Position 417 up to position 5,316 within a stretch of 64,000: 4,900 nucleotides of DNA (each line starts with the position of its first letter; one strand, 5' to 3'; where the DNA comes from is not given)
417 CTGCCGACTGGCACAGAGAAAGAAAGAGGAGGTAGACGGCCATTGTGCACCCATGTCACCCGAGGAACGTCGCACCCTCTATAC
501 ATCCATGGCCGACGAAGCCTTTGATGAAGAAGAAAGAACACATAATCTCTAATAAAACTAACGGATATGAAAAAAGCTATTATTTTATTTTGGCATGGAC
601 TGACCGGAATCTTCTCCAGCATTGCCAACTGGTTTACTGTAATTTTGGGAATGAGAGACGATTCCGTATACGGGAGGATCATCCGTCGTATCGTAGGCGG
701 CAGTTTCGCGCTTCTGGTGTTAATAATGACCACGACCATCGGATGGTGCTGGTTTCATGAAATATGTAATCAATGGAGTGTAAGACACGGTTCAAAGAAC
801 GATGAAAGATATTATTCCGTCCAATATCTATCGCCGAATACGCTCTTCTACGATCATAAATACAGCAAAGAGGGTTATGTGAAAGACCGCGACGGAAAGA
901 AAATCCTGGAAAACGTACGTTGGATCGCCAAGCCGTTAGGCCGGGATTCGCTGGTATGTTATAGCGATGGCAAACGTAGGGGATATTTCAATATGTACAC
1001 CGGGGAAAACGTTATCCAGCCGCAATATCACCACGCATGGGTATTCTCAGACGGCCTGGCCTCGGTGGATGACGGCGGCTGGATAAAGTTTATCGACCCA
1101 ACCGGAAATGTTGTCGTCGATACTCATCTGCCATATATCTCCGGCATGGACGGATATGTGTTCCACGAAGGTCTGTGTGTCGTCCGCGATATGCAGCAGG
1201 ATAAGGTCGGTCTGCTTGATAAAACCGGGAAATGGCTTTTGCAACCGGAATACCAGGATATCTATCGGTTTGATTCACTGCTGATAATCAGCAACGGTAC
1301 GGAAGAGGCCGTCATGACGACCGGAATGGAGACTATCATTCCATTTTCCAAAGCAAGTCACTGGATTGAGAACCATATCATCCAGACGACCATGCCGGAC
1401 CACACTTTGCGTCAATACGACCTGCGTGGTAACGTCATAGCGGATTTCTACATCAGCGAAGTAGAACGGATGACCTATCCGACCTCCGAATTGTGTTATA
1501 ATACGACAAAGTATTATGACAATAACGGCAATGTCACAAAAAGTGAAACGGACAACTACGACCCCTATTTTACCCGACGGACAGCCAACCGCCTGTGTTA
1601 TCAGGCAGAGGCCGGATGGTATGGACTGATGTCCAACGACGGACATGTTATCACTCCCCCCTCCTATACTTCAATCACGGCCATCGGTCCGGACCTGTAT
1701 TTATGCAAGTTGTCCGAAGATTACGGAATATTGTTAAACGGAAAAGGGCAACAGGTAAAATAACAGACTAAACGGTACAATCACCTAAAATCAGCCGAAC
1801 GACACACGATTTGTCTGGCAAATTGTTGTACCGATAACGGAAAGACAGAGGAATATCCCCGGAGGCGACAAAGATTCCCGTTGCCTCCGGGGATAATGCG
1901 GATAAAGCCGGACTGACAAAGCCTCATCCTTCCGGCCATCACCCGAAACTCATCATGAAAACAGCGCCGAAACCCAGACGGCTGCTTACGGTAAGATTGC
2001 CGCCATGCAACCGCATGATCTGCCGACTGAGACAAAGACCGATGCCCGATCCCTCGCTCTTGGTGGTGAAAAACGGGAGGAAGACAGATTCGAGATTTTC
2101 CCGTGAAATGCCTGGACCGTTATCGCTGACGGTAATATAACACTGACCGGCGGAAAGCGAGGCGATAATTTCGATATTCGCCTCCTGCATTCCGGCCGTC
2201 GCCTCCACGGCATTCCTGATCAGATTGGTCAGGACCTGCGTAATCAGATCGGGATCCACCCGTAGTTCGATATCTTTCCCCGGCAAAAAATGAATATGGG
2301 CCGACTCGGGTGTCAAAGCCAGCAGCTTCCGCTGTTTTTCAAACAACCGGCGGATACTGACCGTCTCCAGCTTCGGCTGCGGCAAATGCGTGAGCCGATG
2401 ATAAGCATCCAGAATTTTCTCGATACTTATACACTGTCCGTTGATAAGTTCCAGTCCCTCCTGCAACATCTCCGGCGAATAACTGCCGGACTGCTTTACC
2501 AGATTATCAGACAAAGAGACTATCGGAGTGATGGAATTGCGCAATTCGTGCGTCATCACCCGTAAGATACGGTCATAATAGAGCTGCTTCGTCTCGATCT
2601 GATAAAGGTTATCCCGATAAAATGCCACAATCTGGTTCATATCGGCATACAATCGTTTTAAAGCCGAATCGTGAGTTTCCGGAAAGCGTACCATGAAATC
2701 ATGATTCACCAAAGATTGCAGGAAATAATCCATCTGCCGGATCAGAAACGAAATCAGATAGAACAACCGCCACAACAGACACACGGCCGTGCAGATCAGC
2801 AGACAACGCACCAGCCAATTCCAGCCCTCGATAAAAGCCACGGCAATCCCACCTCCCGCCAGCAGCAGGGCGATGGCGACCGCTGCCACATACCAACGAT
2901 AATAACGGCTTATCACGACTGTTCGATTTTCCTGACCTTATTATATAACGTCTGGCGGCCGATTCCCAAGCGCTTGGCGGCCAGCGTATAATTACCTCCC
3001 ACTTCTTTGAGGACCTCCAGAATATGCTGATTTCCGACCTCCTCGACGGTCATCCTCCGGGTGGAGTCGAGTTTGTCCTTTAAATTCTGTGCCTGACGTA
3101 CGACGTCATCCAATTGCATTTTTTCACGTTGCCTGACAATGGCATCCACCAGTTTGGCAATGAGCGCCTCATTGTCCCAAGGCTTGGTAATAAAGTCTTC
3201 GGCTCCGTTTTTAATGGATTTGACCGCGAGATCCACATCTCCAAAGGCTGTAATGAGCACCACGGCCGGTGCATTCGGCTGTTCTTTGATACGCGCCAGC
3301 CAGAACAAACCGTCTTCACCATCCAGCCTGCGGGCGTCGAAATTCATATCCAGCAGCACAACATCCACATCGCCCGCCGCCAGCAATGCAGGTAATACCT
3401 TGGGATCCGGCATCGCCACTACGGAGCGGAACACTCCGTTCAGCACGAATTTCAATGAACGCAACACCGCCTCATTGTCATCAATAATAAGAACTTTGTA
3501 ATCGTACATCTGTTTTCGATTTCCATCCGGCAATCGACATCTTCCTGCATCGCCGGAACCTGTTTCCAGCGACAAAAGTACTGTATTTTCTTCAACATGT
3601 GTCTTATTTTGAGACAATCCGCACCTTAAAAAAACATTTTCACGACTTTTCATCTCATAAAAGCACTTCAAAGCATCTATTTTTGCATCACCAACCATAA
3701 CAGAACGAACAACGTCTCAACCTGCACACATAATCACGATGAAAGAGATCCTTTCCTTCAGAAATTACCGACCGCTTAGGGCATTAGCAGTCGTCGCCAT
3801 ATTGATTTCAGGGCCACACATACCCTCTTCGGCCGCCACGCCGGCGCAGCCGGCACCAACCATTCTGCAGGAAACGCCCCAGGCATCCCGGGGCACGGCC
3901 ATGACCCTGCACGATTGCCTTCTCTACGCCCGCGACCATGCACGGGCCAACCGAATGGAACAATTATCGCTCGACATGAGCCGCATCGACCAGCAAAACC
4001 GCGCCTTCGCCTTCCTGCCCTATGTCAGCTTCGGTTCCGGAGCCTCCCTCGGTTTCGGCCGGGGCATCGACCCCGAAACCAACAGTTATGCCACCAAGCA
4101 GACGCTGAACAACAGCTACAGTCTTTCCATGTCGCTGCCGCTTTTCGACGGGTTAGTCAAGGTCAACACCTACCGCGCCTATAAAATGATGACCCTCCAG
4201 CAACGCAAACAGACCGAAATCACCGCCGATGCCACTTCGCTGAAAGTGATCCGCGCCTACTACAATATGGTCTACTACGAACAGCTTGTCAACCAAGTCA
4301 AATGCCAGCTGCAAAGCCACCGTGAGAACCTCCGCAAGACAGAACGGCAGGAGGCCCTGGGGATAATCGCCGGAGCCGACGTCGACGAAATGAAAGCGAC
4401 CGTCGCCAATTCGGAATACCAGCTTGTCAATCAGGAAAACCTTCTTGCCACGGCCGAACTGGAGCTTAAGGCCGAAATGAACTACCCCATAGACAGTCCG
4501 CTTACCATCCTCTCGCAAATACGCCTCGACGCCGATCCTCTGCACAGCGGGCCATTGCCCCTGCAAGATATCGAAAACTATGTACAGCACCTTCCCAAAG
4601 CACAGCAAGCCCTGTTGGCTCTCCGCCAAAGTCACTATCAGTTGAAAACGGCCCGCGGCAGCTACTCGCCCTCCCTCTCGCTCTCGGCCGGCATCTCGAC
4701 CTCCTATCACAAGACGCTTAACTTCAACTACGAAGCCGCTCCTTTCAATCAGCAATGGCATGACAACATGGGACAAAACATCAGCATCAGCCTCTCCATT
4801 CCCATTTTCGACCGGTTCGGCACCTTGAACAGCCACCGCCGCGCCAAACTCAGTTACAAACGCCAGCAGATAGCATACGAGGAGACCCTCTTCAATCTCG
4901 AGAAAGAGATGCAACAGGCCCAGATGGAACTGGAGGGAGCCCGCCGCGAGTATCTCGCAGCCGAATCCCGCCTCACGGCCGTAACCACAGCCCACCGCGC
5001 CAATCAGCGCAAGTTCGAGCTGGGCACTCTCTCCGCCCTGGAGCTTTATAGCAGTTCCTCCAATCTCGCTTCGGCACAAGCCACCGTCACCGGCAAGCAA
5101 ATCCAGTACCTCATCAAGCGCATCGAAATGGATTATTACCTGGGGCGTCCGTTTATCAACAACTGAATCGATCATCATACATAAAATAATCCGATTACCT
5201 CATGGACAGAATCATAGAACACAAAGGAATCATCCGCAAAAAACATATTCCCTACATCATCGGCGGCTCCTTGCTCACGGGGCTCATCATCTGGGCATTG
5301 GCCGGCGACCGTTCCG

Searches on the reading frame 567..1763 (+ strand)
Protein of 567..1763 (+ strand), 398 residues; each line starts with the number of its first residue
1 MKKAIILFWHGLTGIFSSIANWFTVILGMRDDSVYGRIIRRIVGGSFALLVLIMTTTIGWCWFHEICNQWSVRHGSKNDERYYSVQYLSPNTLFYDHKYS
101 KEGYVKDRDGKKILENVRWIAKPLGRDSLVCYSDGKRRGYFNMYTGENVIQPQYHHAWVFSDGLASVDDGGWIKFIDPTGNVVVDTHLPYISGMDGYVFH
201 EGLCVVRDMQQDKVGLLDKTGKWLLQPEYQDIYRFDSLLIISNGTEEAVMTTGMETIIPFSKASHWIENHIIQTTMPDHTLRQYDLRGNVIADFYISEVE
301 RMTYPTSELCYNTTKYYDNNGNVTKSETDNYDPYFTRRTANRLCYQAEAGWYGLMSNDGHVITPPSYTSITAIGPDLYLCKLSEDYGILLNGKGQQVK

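Call 21: search_protein_families(library=pfam, proteins=[window:567-1763:+], max_evalue=0.00001)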
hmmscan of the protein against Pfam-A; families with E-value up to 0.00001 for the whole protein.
window:567-1763:+ (398 aa): 1 family
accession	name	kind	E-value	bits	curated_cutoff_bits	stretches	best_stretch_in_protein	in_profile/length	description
PF14903.11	WG_beta_rep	-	7.9e-17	61.4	25.6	0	139-170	2-32/35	WG containing repeat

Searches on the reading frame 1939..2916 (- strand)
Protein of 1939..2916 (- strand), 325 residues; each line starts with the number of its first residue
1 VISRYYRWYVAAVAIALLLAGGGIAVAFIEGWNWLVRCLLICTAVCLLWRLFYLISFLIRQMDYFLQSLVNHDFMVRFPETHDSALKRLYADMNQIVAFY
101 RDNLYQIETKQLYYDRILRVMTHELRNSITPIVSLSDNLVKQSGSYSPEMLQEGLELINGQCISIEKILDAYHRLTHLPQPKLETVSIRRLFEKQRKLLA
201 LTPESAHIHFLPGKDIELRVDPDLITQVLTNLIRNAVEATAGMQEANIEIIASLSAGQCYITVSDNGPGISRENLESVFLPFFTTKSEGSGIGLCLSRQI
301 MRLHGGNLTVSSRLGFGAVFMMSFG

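Call 21: search_protein_families(library=pfam, proteins=[window:1939-2916:-], max_evalue=0.00001)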
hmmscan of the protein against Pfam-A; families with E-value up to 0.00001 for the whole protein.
window:1939-2916:- (325 aa): 1 family
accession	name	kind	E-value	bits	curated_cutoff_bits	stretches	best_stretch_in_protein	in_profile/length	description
PF02518.31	HATPase_c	-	1.9e-23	83.5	26.4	1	221-322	2-105/111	Histidine kinase-, DNA gyrase B-, and HSP90-like ATPase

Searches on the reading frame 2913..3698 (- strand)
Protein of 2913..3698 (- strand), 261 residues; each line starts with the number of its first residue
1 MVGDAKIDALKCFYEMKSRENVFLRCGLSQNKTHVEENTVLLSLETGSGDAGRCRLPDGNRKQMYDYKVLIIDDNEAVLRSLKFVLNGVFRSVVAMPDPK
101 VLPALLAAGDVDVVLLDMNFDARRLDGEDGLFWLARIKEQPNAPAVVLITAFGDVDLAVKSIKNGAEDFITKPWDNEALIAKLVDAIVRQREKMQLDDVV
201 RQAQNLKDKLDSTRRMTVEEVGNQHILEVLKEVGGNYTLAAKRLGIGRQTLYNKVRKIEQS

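Call 21: search_protein_families(library=pfam, proteins=[window:2913-3698:-], max_evalue=0.00001)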
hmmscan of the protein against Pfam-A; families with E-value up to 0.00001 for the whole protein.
window:2913-3698:- (261 aa): 3 families
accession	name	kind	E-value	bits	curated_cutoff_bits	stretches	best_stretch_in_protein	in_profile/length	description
PF00072.30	Response_reg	-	1e-19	71.2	30.2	1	69-183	1-110/111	Response regulator receiver domain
PF02954.25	HTH_8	-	1.5e-10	41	22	1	218-257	2-41/42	Bacterial regulatory protein, Fis family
PF13556.12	HTH_30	-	5.7e-06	26.5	27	0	226-260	4-38/59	PucR C-terminal helix-turn-helix domain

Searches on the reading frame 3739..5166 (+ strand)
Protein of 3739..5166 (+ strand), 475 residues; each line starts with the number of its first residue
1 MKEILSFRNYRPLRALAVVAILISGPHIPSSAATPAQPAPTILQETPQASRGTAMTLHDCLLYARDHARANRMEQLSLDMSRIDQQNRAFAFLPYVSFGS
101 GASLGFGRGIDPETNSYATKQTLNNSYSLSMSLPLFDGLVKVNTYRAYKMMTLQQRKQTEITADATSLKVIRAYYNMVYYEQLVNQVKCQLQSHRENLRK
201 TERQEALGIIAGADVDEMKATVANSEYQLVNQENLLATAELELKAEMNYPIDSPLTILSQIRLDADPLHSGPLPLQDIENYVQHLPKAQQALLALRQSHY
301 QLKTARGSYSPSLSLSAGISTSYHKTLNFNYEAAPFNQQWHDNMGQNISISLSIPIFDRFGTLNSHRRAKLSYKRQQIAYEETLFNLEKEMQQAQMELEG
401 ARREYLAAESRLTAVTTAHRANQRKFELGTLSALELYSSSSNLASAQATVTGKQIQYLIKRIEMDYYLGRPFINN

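Call 21: search_protein_families(library=pfam, proteins=[window:3739-5166:+], max_evalue=0.00001)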
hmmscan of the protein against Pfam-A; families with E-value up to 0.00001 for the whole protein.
window:3739-5166:+ (475 aa): 1 family
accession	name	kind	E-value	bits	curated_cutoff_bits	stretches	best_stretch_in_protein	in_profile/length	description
PF02321.23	OEP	-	2e-42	145.6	22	2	282-469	9-187/187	Outer membrane efflux protein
